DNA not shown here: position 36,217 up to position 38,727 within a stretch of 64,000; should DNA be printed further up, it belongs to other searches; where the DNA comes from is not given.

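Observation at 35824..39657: Tightly coupled operon of highly divergent, multi-module flagellin-like proteins outside any flagellar locus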

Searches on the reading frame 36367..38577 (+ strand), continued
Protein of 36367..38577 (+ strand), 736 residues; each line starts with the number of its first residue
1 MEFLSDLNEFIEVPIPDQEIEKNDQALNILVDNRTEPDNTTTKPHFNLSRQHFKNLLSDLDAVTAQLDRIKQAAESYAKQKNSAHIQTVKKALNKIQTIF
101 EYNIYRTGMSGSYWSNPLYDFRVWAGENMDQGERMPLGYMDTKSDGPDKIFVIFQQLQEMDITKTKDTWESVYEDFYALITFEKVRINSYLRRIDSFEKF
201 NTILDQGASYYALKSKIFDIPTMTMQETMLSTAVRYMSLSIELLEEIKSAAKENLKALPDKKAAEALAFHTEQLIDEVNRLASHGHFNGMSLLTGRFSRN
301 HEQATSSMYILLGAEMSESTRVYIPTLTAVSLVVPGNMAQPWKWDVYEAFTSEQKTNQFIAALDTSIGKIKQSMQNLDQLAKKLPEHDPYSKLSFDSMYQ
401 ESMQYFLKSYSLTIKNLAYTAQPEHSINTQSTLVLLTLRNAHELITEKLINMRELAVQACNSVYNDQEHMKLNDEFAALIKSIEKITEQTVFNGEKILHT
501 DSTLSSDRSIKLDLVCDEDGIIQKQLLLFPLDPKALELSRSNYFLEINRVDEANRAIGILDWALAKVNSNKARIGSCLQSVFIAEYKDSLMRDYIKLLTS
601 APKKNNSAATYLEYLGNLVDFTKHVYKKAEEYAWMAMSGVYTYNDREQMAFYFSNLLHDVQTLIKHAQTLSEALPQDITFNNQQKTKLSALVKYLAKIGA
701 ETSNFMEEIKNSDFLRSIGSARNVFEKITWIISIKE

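Call 25: fold_search(model_id=the predicted structure, library=pdb)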
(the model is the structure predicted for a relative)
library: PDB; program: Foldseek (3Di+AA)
matches with E <= 10: 189; with E <= 0.001: 0
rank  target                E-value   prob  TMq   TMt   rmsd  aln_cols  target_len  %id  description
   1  9lrz                  1.1e-03  1.00  0.21  0.50  12.9       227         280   18  Core filament of the spirochete periplasmic flagella of Leptospira biflexa (released 2025-12-24)
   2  9lry_A                1.4e-03  1.00  0.20  0.47  21.7       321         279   14  Straight and symmetrical filament of the spirochete periplasmic flagella of Leptospira biflexa (released 2025-12-24)
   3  9ls0_A                1.9e-03  1.00  0.21  0.50  13.2       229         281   19  Straight and symmetrical filament of the spirochete periplasmic flagella of Leptospira biflexa deleted fcpB strain (released 2025-12-24)
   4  6xky_A                3.5e-03  1.00  0.20  0.49  22.2       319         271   14  Caulobacter crescentus FljK filament, straightened (released 2020-12-23)
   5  6xl0_A                4.4e-03  1.00  0.20  0.48  20.1       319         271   14  Caulobacter crescentus FljK filament (released 2020-12-23)
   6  8uxn_A                7.6e-03  1.00  0.20  0.48  23.6       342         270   13  Caulobacter crescentus FljM flagellar filament (symmetrized) (released 2024-06-26)
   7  5z7q                  7.9e-03  1.00  0.18  0.66   4.2       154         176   27  Crystal structure of Bacillus cereus flagellin (released 2018-05-30)
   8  9cef_A                9.3e-03  1.00  0.20  0.48  23.8       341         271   14  Caulobacter crescentus FljN flagellar filament (symmetrized) (released 2024-08-28)
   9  8uxj_A                1.5e-02  1.00  0.19  0.47  23.2       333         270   13  Caulobacter crescentus FljK flagellar filament (asymmetrical) (released 2024-06-26)
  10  6pwb_AG               2.3e-02  1.00  0.20  0.49  15.0       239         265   18  Rigid body fitting of flagellin FlaB, and flagellar coiling proteins, FcpA and FcpB, into a 10 Angstrom structure of  (released 2020-03-25)
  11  8cvi_A                2.9e-02  1.00  0.19  0.46  23.5       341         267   14  Cryo-EM structure of the supercoiled EPEC H6 flagellar filament core Curly I waveform (released 2022-09-07)
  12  5gy2_C                3.3e-02  1.00  0.18  0.69   6.6       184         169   18  Crystal structure of a complex between Bacillus subtilis flagellin and zebrafish Toll-like receptor 5 (released 2017-02-15)
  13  8cvi_D                5.9e-02  0.99  0.17  0.40  21.1       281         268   17  Cryo-EM structure of the supercoiled EPEC H6 flagellar filament core Curly I waveform (released 2022-09-07)
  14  5wk5_A                6.2e-02  1.00  0.19  0.46  19.0       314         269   14  Cryo-EM structure of P. aeruginosa flagellar filaments A443V (released 2017-10-25)
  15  8uxk_A                7.3e-02  1.00  0.20  0.48  20.2       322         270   12  Caulobacter crescentus FljL flagellar filament (asymmetrical) (released 2024-08-28)
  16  3k8v_A                7.3e-02  1.00  0.17  0.35  15.9       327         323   14  Crysatl structure of a bacterial cell-surface flagellin N20C20 (released 2010-10-06)
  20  3k8v_B                9.1e-02  1.00  0.17  0.36  15.9       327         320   14  Crysatl structure of a bacterial cell-surface flagellin N20C20 (released 2010-10-06)
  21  3pwx_A                9.5e-02  1.00  0.19  0.56  13.0       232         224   14  Structure of putative flagellar hook-associated protein from Vibrio parahaemolyticus (released 2011-01-19)
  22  2zbi_B                9.9e-02  1.00  0.17  0.44  13.7       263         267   14  Crystal structure of a bacterial cell-surface flagellin (released 2008-02-05)
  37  2zbi_A                3.1e-01  1.00  0.17  0.44  13.0       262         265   14  Crystal structure of a bacterial cell-surface flagellin (released 2008-02-05)
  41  2d4x                  5.5e-01  0.97  0.17  0.50  10.0       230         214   14  Crystal structure of a 26K fragment of HAP3 (FlgL) (released 2006-11-14)
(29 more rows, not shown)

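Call 29: find_encoding_contigs(protein=P0006, flank=10000)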
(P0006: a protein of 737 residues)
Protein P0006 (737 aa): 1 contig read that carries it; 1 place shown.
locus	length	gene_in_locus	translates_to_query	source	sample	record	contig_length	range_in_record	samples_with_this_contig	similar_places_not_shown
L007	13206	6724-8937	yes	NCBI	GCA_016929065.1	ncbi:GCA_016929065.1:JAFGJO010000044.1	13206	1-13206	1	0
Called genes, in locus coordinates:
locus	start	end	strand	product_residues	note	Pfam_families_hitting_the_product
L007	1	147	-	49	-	PF07308:DUF1456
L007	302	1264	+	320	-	PF24827:AstE_AspA_cat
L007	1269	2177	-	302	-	PF07676:PD40 (faint)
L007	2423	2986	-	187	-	PF03544:TonB_C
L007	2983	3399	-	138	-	PF02472:ExbD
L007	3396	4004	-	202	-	PF01618:MotA_ExbB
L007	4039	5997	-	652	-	PF07715:Plug, PF00593:TonB_dep_Rec_b-barrel, PF14905:OMP_b-brl_3 (weak)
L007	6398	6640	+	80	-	-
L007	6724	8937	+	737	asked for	-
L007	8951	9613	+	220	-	-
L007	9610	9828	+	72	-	-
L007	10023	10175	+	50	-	-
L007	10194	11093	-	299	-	PF01634:HisG, PF08029:HisG_C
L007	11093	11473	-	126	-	PF01502:PRA-CH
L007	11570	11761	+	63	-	-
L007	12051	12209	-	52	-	-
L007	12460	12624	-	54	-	-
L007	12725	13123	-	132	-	PF01344:Kelch_1 (faint), PF13415:Beta-prop_FBX42 (weak), PF24681:Kelch_KLHDC2_KLHL20_DRC7 (weak)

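Call 30: find_encoding_contigs(protein=P0004, flank=10000)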
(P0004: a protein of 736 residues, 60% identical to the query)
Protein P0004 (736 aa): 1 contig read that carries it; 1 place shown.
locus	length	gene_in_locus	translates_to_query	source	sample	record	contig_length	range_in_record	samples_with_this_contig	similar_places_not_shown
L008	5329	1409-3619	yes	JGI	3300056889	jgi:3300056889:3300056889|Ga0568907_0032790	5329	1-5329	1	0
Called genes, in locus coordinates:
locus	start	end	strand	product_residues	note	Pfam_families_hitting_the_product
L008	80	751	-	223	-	PF01545:Cation_efflux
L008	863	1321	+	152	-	-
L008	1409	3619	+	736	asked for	PF00669:Flagellin_N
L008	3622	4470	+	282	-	-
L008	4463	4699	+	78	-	-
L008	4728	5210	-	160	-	-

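Call 31: find_encoding_contigs(protein=P0007, flank=10000)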
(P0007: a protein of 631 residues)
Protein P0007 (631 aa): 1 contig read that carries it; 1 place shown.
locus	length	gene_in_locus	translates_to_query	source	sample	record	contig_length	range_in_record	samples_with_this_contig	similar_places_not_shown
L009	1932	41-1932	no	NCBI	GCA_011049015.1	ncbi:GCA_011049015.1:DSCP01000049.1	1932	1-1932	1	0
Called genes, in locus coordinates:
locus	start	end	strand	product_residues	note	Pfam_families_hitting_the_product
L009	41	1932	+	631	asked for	?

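Call 32: find_encoding_contigs(protein=P0009, flank=10000)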
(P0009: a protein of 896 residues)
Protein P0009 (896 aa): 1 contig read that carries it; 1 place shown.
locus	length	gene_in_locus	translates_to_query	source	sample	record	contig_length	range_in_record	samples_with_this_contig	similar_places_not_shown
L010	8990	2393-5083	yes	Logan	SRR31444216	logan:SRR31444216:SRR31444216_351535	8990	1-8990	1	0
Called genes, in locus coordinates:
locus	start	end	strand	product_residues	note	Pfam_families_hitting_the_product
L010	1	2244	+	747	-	?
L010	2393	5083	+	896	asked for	PF00669:Flagellin_N (weak)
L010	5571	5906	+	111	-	-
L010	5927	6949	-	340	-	PF00356:LacI, PF01381:HTH_3 (weak), PF12844:HTH_19 (weak), PF00532:Peripla_BP_1, PF13377:Peripla_BP_3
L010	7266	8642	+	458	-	PF00211:Guanylate_cyc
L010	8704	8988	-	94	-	?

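Call 33: find_encoding_contigs(protein=P0015, flank=10000)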
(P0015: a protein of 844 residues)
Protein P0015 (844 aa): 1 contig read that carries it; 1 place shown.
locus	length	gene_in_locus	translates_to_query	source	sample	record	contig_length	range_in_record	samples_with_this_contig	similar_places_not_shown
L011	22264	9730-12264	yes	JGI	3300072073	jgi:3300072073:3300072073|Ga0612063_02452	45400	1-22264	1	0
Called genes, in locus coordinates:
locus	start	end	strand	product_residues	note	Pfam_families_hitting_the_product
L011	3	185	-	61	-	?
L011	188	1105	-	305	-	PF00056:Ldh_1_N, PF02866:Ldh_1_C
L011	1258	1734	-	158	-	-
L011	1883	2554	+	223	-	PF09613:HrpB1_HrpK (faint), PF25064:ARM_TT21_5th (weak), PF12895:ANAPC3 (weak), PF13432:TPR_16, PF14559:TPR_19 (weak), PF13414:TPR_11, PF13432:TPR_16 (weak), PF14559:TPR_19, +19 more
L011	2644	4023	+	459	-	PF00206:Lyase_1, PF10415:FumaraseC_C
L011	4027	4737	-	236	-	PF10719:ComFB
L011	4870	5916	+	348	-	PF00532:Peripla_BP_1, PF13407:Peripla_BP_4, PF13377:Peripla_BP_3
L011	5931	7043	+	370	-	-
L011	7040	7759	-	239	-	PF02518:HATPase_c, PF00072:Response_reg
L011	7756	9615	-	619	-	PF16927:HisKA_7TM, PF13426:PAS_9 (weak), PF08448:PAS_4, PF00512:HisKA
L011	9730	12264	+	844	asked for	PF00669:Flagellin_N (faint)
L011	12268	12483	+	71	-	-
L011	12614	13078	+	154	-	-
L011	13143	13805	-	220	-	PF00834:Ribul_P_3_epim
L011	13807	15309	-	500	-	PF02446:Glyco_hydro_77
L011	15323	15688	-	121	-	PF16697:Yop-YscD_cpl, PF00498:FHA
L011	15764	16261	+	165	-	PF10502:Peptidase_S26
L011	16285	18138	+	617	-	PF03717:PBP_dimer, PF00905:Transpeptidase, PF03793:PASTA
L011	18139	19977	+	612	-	PF01973:MptE-like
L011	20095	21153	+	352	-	-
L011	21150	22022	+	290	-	PF01551:Peptidase_M23, PF27332:TP_0781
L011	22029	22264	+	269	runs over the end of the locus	PF13489:Methyltransf_23, PF13847:Methyltransf_31, PF08241:Methyltransf_11, PF08242:Methyltransf_12, PF13649:Methyltransf_25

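Call 38: list_cluster_members(proteins=[P0006, P0007, P0002, P0009, P0015])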
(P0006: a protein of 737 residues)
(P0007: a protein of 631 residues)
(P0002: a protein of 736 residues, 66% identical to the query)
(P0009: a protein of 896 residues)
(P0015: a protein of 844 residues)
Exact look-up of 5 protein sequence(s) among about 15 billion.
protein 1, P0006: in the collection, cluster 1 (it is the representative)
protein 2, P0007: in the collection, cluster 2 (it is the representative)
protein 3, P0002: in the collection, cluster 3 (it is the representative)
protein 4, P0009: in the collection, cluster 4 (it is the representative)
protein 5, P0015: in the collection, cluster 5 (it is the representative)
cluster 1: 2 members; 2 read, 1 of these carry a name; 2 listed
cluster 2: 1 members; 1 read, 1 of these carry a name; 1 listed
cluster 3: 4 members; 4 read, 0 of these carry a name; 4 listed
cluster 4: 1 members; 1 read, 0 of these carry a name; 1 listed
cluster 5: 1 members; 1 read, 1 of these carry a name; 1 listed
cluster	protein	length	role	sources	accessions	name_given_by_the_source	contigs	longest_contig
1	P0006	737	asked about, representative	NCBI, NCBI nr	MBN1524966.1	MAG: hypothetical protein JW904_10805 [Spirochaetales bacterium] | hypothetical protein [Spirochaetales bacterium]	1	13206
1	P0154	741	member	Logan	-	-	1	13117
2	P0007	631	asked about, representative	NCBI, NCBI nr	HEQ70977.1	MAG TPA: hypothetical protein ENN69_00670, partial [Spirochaetia bacterium] | hypothetical protein [Spirochaetia bacterium]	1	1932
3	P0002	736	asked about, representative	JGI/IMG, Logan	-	-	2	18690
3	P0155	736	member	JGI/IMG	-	-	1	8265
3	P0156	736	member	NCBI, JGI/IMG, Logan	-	-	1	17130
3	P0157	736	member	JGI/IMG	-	-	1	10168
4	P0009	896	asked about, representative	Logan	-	-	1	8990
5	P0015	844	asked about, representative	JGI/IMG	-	flagellin-like hook-associated protein FlgL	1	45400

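Call 61: search_protein_families(library=phrogs, proteins=[window:36367-38577:+], max_evalue=0.1)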
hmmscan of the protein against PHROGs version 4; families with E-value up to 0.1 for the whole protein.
window:36367-38577:+ (736 aa): 2 families
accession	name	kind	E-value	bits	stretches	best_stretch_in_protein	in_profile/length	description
phrog_16088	-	unknown function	9.2e-06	26.2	1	441-505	81-145/510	-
phrog_788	-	tail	0.059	14.1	0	616-728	147-255/297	tail protein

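Call 62: search_protein_families(library=padloc, proteins=[window:36367-38577:+], max_evalue=0.1)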
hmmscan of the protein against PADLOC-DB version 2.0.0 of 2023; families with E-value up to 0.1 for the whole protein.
window:36367-38577:+ (736 aa): 0 families

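Call 65: find_encoding_contigs(protein=P0131, flank=8000, max_places=3)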
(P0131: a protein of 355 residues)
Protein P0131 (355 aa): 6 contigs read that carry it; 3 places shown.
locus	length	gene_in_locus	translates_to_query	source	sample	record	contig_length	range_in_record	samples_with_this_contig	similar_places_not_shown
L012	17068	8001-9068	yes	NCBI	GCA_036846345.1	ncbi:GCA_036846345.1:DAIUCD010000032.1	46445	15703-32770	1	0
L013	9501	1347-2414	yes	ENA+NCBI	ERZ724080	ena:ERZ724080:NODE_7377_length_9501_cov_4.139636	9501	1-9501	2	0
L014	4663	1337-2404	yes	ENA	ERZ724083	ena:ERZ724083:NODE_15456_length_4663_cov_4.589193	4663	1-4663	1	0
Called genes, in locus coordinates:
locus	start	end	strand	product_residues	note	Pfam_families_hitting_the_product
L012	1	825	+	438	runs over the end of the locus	PF04015:DUF362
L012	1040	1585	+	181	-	PF04542:Sigma70_r2, PF08281:Sigma70_r4_2, PF04545:Sigma70_r4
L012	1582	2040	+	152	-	-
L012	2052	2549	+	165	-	-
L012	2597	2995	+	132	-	PF13581:HATPase_c_2, PF02518:HATPase_c (weak)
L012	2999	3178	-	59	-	-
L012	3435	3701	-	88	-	-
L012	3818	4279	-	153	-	PF12900:Pyridox_ox_2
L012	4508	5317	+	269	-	-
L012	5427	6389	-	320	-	PF01553:Acyltransferase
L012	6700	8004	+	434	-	-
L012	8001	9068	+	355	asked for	PF00669:Flagellin_N (weak)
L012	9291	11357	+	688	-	PF13520:AA_permease_2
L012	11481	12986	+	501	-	PF00324:AA_permease, PF13520:AA_permease_2, PF13906:AA_permease_C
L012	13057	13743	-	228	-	PF02254:TrkA_N, PF02080:TrkA_C (weak)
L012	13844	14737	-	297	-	PF02567:PhzC-PhzF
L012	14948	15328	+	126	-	PF20460:DUF6713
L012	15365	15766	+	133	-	PF00903:Glyoxalase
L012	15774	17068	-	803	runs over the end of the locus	PF16927:HisKA_7TM, PF13185:GAF_2, PF07228:SpoIIE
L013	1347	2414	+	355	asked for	PF00669:Flagellin_N (weak)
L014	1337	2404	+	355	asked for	PF00669:Flagellin_N (weak)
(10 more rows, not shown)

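Call 66: find_encoding_contigs(protein=P0120, flank=8000, max_places=3)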
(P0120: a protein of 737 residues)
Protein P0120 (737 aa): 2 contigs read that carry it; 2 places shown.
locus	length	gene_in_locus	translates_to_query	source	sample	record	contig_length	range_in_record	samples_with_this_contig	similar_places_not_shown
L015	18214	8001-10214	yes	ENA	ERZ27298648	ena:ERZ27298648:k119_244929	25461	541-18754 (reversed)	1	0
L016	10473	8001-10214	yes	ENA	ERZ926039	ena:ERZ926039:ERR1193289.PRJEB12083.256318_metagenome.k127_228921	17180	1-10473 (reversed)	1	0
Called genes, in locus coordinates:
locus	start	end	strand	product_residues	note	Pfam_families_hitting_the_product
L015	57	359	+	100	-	PF01985:CRS1_YhbY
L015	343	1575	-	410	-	PF03349:Toluene_X (faint)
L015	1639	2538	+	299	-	PF00892:EamA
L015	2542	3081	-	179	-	-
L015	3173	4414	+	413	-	PF00390:malic, PF03949:Malic_M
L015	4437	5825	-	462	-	-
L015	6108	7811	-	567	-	-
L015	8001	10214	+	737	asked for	PF00669:Flagellin_N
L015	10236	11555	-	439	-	PF00875:DNA_photolyase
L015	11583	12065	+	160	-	PF01625:PMSR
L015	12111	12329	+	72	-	PF11127:YgaP-like_TM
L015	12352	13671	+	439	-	PF01235:Na_Ala_symp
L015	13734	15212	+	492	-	-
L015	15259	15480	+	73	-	PF12651:RHH_3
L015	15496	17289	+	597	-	PF00009:GTP_EFTU, PF03144:GTP_EFTU_D2, PF00679:EFG_C, PF06421:LepA_C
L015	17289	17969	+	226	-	PF10502:Peptidase_S26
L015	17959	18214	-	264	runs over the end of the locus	?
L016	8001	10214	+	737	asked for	PF00669:Flagellin_N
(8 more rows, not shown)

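Call 67: find_encoding_contigs(protein=P0045, flank=8000, max_places=3)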
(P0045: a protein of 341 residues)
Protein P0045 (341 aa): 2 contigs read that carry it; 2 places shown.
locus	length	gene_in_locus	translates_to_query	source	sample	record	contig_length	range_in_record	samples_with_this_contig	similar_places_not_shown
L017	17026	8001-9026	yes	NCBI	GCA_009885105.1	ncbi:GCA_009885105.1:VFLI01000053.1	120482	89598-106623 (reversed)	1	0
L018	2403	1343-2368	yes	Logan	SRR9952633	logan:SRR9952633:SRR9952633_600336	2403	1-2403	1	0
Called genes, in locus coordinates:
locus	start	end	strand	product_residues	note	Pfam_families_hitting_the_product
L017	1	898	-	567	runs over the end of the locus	PF08308:PEGA (faint)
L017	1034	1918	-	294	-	PF04773:FecR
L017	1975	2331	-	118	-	-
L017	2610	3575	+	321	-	PF12706:Lactamase_B_2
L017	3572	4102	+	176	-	-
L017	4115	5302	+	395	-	PF02595:Gly_kinase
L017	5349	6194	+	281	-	PF02621:VitK2_biosynth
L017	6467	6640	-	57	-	-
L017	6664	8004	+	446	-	-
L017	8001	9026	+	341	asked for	PF00669:Flagellin_N (weak)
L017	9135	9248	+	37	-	-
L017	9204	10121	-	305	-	PF03783:CsgG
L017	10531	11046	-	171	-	PF04986:Y2_Tnp (weak), PF14319:Zn_Tnp_IS91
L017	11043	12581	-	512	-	PF27429:LB_356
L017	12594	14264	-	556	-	PF00520:Ion_trans, PF07885:Ion_trans_2, PF00027:cNMP_binding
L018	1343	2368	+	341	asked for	PF00669:Flagellin_N (weak)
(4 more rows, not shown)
